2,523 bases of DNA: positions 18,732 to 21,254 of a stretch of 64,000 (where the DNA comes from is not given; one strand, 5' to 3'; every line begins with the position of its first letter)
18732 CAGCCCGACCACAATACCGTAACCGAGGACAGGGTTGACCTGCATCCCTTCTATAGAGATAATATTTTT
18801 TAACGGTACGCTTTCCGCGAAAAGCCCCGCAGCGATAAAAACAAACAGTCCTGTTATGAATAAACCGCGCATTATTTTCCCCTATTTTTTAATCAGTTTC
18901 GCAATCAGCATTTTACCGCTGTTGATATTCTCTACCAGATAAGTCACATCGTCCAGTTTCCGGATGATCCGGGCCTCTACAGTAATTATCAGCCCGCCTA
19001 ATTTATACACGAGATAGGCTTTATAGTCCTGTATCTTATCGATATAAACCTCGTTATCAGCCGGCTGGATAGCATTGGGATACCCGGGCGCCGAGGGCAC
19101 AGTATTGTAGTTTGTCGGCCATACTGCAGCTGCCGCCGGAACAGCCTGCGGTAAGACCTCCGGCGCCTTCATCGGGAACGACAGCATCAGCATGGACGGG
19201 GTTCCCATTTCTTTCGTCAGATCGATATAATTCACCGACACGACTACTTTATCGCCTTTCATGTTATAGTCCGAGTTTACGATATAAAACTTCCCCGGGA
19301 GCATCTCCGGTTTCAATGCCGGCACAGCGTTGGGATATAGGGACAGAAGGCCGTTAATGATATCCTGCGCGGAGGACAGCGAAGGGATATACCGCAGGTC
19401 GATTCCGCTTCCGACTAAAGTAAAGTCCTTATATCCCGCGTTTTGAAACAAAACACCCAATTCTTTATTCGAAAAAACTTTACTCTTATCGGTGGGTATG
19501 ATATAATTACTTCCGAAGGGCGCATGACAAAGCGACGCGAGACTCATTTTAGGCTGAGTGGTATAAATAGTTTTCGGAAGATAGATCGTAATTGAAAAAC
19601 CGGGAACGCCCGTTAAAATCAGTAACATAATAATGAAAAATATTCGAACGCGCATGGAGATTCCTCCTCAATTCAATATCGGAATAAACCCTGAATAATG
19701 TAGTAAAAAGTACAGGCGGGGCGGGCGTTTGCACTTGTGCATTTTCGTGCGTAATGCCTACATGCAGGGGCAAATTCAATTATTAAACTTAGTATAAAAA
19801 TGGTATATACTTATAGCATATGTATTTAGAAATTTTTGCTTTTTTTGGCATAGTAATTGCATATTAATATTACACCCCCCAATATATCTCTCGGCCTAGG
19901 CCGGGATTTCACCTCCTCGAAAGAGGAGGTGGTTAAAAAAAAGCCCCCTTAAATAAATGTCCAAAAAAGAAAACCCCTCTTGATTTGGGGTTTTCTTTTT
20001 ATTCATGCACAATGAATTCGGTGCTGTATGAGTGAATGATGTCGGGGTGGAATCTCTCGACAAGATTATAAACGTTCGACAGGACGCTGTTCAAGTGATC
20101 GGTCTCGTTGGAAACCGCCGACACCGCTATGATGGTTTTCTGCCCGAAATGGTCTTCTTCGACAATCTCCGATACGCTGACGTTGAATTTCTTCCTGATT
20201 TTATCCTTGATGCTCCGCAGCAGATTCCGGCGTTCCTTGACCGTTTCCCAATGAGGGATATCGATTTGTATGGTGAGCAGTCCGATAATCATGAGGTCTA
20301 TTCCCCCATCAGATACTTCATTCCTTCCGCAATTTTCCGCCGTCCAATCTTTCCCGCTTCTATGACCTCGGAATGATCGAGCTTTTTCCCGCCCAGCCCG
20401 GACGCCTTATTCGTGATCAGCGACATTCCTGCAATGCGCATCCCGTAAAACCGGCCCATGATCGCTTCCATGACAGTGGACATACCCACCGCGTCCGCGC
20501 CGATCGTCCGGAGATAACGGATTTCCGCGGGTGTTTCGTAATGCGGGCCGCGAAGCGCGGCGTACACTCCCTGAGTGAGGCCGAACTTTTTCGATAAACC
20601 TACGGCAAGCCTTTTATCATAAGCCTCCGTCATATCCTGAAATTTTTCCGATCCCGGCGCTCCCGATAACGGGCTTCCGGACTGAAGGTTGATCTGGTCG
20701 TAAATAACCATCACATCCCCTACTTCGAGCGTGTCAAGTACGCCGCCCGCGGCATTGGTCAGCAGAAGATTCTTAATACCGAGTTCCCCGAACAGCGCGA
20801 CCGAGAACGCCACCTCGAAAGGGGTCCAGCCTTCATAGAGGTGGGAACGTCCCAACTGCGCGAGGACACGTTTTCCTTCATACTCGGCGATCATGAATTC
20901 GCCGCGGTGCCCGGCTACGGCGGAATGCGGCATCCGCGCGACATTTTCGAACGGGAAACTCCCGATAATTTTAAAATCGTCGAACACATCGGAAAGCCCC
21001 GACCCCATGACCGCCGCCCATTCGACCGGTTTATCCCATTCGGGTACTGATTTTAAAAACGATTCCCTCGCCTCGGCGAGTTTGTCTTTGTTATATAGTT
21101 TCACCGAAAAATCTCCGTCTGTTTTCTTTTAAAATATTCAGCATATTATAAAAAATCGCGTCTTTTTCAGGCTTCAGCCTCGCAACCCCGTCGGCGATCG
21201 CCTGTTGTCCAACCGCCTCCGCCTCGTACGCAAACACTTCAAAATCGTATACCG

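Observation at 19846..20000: Sigma54-type promoter plus intrinsic terminator bracket a ~125-nt non-coding unit: candidate RpoN-dependent small RNA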

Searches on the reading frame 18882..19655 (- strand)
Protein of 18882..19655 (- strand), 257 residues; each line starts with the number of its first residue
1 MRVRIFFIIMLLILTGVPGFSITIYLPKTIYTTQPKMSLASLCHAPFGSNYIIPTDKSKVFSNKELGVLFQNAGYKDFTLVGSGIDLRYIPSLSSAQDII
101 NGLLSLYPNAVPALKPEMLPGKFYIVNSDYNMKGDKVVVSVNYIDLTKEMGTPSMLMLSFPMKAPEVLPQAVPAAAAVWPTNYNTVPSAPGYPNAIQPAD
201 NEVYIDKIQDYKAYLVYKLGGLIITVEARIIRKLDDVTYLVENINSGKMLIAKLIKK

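Call 10: find_encoding_contigs(protein=window:18882-19655:-, flank=5000, max_places=10)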
Protein window:18882-19655:- (257 aa): no gene with exactly this product is on record in the collection.

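Call 13: search_protein_families(library=pfam, proteins=[window:18882-19655:-])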
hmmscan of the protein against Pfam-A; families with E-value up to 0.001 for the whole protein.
window:18882-19655:- (257 aa): 0 families

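Call 17: find_homologous_proteins(query=window:18882-19655:-)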
Query window:18882-19655:- (257 aa): 4 proteins with E <= 0.001 among 484 candidates.
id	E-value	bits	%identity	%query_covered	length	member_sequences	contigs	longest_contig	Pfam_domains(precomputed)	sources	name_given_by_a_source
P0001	1.2e-157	541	100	96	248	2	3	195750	-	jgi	jgi:hypothetical protein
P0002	1.7e-129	449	79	100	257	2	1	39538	-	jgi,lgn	jgi:hypothetical protein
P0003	3.7e-122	425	75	100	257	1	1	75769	-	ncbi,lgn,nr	ncbi:MAG: hypothetical protein HPY53_06180 [Brevinematales bacterium]|nr:hypothetical protein [Brevi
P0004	1.7e-77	278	55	93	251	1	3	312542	-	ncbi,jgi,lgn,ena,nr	ncbi:MAG: hypothetical protein A2Y33_07855 [Spirochaetes bacterium GWF1_51_8]|nr:MAG: hypothetical p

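Call 18: find_encoding_contigs(protein=P0002, flank=3000, max_places=3)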
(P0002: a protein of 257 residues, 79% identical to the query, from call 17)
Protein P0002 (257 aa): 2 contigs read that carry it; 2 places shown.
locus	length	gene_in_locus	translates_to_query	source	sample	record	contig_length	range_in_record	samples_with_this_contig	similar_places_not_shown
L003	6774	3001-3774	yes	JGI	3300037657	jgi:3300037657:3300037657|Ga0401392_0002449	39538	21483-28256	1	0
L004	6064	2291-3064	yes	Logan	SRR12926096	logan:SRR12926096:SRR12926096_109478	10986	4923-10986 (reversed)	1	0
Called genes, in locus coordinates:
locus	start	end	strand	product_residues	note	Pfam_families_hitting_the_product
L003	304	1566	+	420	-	PF00390:malic, PF03949:Malic_M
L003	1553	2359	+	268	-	PF01048:PNP_UDP_1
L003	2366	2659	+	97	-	PF04456:DUF503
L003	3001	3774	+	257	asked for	-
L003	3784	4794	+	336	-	PF02119:FlgI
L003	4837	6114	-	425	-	-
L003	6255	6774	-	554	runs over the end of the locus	PF05762:VWA_CoxE (faint), PF00092:VWA, PF13519:VWA_2, PF00515:TPR_1 (faint), PF07719:TPR_2 (faint), PF13414:TPR_11 (weak), PF13432:TPR_16 (faint), PF14559:TPR_19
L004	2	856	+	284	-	?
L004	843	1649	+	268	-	PF01048:PNP_UDP_1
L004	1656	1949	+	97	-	PF04456:DUF503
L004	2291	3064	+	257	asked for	-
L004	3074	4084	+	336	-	PF02119:FlgI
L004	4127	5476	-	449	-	-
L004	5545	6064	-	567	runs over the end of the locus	PF05762:VWA_CoxE (faint), PF00092:VWA, PF13519:VWA_2, PF00515:TPR_1 (faint), PF07719:TPR_2 (faint), PF13414:TPR_11 (weak), PF13432:TPR_16 (faint), PF14559:TPR_19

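Call 19: find_encoding_contigs(protein=P0003, flank=3000, max_places=3)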
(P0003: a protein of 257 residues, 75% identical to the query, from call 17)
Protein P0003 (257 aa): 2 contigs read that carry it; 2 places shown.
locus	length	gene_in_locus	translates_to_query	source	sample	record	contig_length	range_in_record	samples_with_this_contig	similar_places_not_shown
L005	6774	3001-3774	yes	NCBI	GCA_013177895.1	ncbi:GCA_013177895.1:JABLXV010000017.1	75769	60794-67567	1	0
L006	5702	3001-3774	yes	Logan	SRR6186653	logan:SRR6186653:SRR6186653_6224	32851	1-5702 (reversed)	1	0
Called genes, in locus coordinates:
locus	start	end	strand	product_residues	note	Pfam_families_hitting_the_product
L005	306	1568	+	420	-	PF00390:malic, PF03949:Malic_M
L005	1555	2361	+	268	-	PF01048:PNP_UDP_1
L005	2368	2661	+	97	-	PF04456:DUF503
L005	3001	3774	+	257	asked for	-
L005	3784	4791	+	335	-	PF02119:FlgI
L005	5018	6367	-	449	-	-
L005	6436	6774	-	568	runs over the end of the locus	PF05762:VWA_CoxE (weak), PF00092:VWA, PF13519:VWA_2, PF00515:TPR_1 (faint), PF07719:TPR_2 (faint), PF13414:TPR_11 (faint), PF13432:TPR_16 (faint), PF14559:TPR_19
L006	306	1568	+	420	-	PF00390:malic, PF03949:Malic_M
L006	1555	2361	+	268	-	PF01048:PNP_UDP_1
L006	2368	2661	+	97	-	PF04456:DUF503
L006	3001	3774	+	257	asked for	-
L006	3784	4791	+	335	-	PF02119:FlgI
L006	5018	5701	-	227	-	?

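Call 20: find_encoding_contigs(protein=P0004, flank=3000, max_places=3)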
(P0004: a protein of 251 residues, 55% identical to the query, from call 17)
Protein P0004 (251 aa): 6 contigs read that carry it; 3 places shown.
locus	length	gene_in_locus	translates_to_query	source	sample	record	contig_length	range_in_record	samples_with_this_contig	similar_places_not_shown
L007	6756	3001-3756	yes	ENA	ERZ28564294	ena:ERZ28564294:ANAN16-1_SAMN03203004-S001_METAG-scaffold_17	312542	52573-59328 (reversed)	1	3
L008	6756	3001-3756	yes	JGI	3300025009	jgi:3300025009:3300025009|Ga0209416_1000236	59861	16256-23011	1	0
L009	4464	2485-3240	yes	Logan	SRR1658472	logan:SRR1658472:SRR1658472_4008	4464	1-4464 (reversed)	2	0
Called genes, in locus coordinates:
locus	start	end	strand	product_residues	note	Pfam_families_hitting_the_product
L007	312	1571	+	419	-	PF00390:malic, PF03949:Malic_M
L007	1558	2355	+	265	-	PF01048:PNP_UDP_1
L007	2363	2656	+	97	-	PF04456:DUF503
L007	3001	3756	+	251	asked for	-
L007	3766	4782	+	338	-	PF02119:FlgI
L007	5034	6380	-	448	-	-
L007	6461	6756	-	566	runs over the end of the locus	PF00092:VWA, PF13519:VWA_2, PF00515:TPR_1 (faint), PF07719:TPR_2 (faint), PF13181:TPR_8 (faint), PF13414:TPR_11 (weak), PF13432:TPR_16 (weak), PF14559:TPR_19 (weak)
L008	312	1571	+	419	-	PF00390:malic, PF03949:Malic_M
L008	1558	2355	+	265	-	PF01048:PNP_UDP_1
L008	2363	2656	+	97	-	PF04456:DUF503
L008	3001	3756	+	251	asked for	-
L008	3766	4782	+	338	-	PF02119:FlgI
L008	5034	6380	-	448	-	-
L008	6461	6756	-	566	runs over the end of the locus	PF00092:VWA, PF13519:VWA_2, PF00515:TPR_1 (faint), PF07719:TPR_2 (faint), PF13181:TPR_8 (faint), PF13414:TPR_11 (weak), PF13432:TPR_16 (weak), PF14559:TPR_19 (weak)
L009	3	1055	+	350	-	?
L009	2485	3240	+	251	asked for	-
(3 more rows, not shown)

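Call 56: search_protein_families(library=ncbifam, proteins=[window:18882-19655:-], max_evalue=0.1)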
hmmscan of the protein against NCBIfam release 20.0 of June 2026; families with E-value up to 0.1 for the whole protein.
window:18882-19655:- (257 aa): 0 families

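Call 75: search_protein_families(library=pfam, proteins=[window:18882-19655:-], max_evalue=10)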
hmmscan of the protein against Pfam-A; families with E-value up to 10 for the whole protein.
window:18882-19655:- (257 aa): 1 family
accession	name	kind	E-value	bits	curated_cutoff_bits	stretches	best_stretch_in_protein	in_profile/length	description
PF22938.2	Integrase_p58_C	-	0.028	14.9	27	1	229-248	4-23/35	Integrase p58, C-terminal domain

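Call 81: predict_structure(alignment_id=A8)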
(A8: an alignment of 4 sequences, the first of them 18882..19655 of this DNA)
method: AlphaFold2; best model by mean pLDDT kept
length: 257 residues; sequences in the alignment: 4
mean_pLDDT: 55.3   pTM: 0.37
mean pLDDT of the five models: 55.3, 45.7, 44.6, 43.0, 39.2
residues with pLDDT >= 90: 0; 70-90: 58; 50-70: 106; < 50: 93
segments of 3 or more residues with pLDDT < 50: 14-27, 35-60, 80-85, 166-201, 246-248
pLDDT, mean of each block of 10 residues (from residue 1): 61 45 47 47 34 35 54 53 49 64 71 63 67 78 62 69 55 31 27 28 73 68 64 73 55 68
secondary structure, 60 per line:
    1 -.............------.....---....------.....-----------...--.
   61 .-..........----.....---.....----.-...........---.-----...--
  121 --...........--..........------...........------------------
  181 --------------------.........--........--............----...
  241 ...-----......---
elements in order: H2-14 E21-25 E29-32 H39-43 H63-72 E77-81 E85-89 H96-106 E123-133 E136-145 E152-162 E201-209 E212-219 E222-233 E238-243 E249-254

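Call 82: search_solved_structures(query=A8, max_evalue=10)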
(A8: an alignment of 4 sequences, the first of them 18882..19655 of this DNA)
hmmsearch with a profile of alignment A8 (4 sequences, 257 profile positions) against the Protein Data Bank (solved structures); distinct sequences matched with E-value up to 10: 1.
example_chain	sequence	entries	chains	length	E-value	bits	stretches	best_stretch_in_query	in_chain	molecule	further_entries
3co8_A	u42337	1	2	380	0.55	12.8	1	66-94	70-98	Alanine racemase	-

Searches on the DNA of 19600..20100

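Call 4: search_rna_families(source=window, start=19600, end=20100, threshold=evalue, max_evalue=10, show_alignments=3)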
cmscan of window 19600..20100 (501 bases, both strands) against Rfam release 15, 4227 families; matches with E-value up to 10: 24.
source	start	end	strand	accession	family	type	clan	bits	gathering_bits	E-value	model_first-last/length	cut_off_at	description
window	19932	20000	+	RF02495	ohsC_RNA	Gene; antitoxin;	-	30.4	50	0.011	1-77/77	no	Oppression of Hydrophobic ORF by sRNA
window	19851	19937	-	RF01706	Gut-1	Gene; sRNA;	-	24.8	50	0.013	1-77/77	no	Gut-1 RNA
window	19951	20006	-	RF02445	SpR14_sRNA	Gene; sRNA;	-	21.1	50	2.2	1-80/80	no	Streptococcus sRNA SpR14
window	19936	20017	-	RF01770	rimP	Cis-reg; leader;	-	20.5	47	0.68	1-102/102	no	Gammaprotebacteria rimP leader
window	19965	20029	-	RF00506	Thr_leader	Cis-reg; leader;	-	20.1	55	0.23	1-118/118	no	Threonine operon leader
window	19892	20003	+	RF01772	rnk_pseudo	Cis-reg; leader;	-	19.8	55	0.62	1-108/108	no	Pseudomonas rnk leader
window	19938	20003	+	RF01770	rimP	Cis-reg; leader;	-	19.2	47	1.2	1-102/102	no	Gammaprotebacteria rimP leader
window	19933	20001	+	RF00506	Thr_leader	Cis-reg; leader;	-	18.9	55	0.43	1-118/118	no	Threonine operon leader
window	19962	20001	+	RF04157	MIR9486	Gene; miRNA;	-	18.7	100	0.41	1-119/119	no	MIR9486 microRNA precursor family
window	19963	20002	-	RF04157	MIR9486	Gene; miRNA;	-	18.5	100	0.48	1-119/119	no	MIR9486 microRNA precursor family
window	19955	20017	-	RF02362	Yfr10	Gene; sRNA;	-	18.4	43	4.1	1-78/78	no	Cyanobacterial functional RNA 10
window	19964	20000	+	RF03912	mir-4659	Gene; miRNA;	-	17.9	92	0.89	21-53/73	no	mir-4659 microRNA precursor family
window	19964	20000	-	RF03912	mir-4659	Gene; miRNA;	-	17.4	92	1.3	21-53/73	no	mir-4659 microRNA precursor family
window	19963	20020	-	RF01772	rnk_pseudo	Cis-reg; leader;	-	16.9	55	2.7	1-108/108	no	Pseudomonas rnk leader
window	19961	20015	+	RF01742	lactis-plasmid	Gene; sRNA;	-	16.8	70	6.1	1-106/106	no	lactis-plasmid RNA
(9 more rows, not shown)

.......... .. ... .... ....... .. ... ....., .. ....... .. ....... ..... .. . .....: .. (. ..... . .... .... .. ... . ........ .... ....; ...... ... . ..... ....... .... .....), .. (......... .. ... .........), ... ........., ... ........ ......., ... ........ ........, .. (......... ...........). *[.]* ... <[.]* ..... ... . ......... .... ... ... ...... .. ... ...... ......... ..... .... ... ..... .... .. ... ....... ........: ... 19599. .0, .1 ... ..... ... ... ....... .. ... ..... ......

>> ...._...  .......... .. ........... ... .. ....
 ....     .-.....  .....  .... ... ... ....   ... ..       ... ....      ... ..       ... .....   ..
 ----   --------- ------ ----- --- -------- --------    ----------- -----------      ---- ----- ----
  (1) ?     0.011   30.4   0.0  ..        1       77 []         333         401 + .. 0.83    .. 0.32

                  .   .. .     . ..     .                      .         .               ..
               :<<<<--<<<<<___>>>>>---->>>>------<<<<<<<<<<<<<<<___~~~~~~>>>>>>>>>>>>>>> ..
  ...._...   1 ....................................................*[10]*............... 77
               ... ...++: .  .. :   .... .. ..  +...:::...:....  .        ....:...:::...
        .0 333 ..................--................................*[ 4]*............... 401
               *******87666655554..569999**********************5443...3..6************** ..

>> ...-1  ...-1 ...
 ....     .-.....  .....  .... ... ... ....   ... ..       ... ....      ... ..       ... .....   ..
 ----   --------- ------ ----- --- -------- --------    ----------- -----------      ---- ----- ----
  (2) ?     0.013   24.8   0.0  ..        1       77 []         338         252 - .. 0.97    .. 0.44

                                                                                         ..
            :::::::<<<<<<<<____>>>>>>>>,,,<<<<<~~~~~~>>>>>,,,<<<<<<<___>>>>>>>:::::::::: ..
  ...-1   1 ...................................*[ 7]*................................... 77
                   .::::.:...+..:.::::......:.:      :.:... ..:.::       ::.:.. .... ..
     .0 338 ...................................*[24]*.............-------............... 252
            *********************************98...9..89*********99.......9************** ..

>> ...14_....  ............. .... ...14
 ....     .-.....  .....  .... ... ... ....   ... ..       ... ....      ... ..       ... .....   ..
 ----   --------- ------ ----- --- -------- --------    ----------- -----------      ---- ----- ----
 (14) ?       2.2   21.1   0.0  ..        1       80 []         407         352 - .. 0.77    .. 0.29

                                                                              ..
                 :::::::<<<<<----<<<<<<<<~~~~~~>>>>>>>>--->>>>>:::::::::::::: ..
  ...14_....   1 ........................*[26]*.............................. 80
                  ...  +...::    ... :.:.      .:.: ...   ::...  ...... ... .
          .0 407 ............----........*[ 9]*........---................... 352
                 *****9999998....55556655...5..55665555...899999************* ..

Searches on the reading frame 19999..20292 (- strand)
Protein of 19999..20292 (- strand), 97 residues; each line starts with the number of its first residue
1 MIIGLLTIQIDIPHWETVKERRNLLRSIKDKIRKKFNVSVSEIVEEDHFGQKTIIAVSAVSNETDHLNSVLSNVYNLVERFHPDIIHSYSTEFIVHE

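Call 13: search_protein_families(library=pfam, proteins=[window:19999-20292:-])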
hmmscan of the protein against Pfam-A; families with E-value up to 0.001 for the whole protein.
window:19999-20292:- (97 aa): 1 family
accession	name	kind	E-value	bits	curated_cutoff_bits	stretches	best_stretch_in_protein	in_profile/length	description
PF04456.17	DUF503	-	3.1e-21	75.4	22.4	1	3-85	1-82/88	Protein of unknown function (DUF503)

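Call 56: search_protein_families(library=ncbifam, proteins=[window:19999-20292:-], max_evalue=0.1)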
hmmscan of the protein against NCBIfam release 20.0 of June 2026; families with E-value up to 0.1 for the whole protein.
window:19999-20292:- (97 aa): 3 families
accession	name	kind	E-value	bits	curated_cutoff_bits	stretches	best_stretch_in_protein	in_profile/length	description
TIGR00656.1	asp_kin_monofn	equivalog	0.019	14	402.25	1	34-78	17-60/407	aspartate kinase, monofunctional class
TIGR00657.1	asp_kinases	subfamily_domain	0.033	13.3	208.7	1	35-77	18-60/442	aspartate kinase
NF042998.1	bglucokin_BglK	equivalog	0.034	13.4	550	1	24-86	176-238/291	beta-glucoside kinase BglK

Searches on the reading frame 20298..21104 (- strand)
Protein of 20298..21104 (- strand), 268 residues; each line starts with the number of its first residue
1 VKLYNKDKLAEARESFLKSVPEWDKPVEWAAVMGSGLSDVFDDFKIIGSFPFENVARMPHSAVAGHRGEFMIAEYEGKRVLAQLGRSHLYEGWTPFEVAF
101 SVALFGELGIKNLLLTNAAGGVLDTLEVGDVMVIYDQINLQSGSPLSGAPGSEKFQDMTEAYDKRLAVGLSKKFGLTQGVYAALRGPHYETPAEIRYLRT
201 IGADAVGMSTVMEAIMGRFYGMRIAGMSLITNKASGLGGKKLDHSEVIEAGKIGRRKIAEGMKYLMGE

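Call 9: find_related_loci(query=window:20298-21104:-, collection=genome_contigs, flank=5000)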
Query window:20298-21104:- (268 aa) in genome_contigs; peptide patterns used: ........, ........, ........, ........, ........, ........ (x = any residue, [..] = any of these).
20 stretches matched a pattern; 2 encode a relative of the query (tblastn E <= 1e-3); 2 distinct loci.
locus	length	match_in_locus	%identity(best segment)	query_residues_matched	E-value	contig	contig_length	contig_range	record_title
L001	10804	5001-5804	86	1-268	1e-155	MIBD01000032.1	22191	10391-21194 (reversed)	MAG: Spirochaetes bacterium GWF1_49_6 gwf1_scaffold_1587, whole genome shotgun sequence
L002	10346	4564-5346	42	11-268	3e-57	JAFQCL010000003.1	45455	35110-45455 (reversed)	MAG: Clostridia bacterium isolate RGIG1693 Goat_Cecum-2__c58469, whole genome shotgun sequence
